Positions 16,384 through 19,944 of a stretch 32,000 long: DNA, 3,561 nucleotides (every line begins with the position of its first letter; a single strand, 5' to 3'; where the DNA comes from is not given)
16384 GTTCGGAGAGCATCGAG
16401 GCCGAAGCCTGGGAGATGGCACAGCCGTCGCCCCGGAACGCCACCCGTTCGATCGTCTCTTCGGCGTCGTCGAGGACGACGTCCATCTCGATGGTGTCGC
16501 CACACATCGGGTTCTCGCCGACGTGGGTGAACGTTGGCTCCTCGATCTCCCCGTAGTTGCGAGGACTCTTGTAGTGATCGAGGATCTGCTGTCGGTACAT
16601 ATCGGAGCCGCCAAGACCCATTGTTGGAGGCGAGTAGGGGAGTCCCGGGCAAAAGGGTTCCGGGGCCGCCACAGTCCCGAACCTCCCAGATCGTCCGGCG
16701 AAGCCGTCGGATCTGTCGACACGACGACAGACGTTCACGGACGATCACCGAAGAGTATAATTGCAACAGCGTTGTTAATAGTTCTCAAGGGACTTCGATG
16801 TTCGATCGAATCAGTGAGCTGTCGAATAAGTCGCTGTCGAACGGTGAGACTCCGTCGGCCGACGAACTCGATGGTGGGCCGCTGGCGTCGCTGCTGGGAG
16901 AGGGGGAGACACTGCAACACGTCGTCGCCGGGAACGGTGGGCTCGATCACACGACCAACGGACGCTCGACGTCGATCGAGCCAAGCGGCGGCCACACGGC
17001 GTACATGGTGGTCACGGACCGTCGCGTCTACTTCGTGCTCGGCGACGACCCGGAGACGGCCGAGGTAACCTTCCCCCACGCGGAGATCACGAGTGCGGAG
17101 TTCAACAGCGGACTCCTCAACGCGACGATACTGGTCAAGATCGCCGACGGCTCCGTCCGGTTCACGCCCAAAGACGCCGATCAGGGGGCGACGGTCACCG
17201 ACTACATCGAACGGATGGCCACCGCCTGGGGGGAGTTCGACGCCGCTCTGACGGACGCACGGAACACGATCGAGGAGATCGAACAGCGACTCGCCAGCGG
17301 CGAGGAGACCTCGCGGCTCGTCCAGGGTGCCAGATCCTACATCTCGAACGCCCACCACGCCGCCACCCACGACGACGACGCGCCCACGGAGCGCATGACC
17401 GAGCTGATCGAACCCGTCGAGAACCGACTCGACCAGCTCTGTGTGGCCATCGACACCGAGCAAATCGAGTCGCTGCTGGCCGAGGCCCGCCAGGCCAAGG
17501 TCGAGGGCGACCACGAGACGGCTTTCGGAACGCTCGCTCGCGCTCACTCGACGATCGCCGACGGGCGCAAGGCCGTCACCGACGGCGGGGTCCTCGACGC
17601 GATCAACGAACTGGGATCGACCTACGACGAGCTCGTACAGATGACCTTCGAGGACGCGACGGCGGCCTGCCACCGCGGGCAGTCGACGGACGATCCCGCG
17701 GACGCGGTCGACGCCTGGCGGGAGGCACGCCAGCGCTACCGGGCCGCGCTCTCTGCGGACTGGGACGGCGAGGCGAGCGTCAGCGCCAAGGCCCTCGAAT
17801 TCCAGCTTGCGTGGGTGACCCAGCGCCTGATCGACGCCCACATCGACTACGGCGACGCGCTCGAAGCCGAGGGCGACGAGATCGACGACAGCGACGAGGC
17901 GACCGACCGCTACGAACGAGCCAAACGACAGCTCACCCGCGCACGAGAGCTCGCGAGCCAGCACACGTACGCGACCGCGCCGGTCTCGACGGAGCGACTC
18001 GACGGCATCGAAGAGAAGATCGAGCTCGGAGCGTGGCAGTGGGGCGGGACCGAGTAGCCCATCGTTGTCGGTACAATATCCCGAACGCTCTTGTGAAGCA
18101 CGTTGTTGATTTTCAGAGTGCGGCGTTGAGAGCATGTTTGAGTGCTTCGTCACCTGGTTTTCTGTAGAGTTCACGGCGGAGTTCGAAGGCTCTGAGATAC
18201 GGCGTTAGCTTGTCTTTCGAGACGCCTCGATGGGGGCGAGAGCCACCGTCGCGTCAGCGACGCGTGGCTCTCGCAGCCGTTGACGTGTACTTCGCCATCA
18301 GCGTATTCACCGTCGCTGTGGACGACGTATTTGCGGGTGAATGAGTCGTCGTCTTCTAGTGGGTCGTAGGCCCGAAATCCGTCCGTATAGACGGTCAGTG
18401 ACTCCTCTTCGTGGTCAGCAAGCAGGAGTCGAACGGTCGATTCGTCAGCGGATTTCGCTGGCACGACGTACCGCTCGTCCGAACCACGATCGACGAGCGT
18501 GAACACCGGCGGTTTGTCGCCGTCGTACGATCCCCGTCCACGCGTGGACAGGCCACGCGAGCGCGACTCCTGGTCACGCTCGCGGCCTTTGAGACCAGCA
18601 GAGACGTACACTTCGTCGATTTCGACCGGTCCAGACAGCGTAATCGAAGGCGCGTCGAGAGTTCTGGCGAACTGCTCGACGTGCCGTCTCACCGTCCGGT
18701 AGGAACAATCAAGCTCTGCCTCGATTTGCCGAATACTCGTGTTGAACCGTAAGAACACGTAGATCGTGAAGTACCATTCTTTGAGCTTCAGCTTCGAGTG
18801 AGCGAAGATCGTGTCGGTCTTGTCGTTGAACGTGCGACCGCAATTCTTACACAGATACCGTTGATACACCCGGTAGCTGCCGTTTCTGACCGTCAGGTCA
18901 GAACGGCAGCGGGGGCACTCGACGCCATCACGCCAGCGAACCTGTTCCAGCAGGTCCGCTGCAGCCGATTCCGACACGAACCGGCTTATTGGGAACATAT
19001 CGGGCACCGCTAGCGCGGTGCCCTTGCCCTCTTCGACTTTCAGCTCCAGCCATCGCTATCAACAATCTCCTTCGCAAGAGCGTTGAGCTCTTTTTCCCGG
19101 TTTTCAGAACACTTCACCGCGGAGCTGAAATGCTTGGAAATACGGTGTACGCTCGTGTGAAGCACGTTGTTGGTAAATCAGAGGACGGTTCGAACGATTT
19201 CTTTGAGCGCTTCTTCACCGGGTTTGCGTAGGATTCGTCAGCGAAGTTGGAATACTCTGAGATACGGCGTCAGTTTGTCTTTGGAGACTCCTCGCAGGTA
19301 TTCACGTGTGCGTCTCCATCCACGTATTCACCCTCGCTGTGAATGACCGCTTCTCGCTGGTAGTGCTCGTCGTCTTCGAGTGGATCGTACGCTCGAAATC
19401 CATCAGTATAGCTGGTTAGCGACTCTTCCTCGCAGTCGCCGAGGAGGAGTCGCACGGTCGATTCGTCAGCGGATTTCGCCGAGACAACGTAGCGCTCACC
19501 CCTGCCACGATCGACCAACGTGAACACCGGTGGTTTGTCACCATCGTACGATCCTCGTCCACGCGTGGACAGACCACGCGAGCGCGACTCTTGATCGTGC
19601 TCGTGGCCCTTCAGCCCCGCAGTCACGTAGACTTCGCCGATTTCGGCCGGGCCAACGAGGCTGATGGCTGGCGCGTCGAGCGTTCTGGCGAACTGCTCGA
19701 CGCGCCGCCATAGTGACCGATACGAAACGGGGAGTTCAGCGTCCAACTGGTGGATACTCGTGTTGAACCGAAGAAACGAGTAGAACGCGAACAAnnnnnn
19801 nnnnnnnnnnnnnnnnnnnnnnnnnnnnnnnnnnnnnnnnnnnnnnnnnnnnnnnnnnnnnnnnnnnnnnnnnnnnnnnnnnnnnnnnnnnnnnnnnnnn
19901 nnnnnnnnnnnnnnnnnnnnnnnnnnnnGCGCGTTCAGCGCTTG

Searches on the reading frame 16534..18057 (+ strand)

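Call 54: search_protein_families(library=pfam, proteins=[window:16534-18057:+], max_evalue=0.01)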
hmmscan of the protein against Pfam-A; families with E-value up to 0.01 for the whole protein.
window:16534-18057:+ (507 aa): 2 families
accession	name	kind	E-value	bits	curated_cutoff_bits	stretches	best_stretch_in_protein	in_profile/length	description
PF09920.14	DUF2150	-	0.0043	17.5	28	1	282-362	78-165/189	Uncharacterized protein conserved in archaea (DUF2150)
PF14470.12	bPH_3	-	0.0093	16.8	23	0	153-225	20-93/95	Bacterial PH domain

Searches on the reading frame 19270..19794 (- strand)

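Call 54: search_protein_families(library=pfam, proteins=[window:19270-19794:-], max_evalue=0.01)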
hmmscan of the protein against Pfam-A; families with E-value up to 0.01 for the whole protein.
window:19270-19794:- (174 aa): 1 family
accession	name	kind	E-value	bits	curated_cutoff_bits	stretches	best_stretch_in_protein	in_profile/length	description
PF12762.13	DDE_Tnp_IS1595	-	1.6e-10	41.6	27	1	46-168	2-119/153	ISXO2-like transposase domain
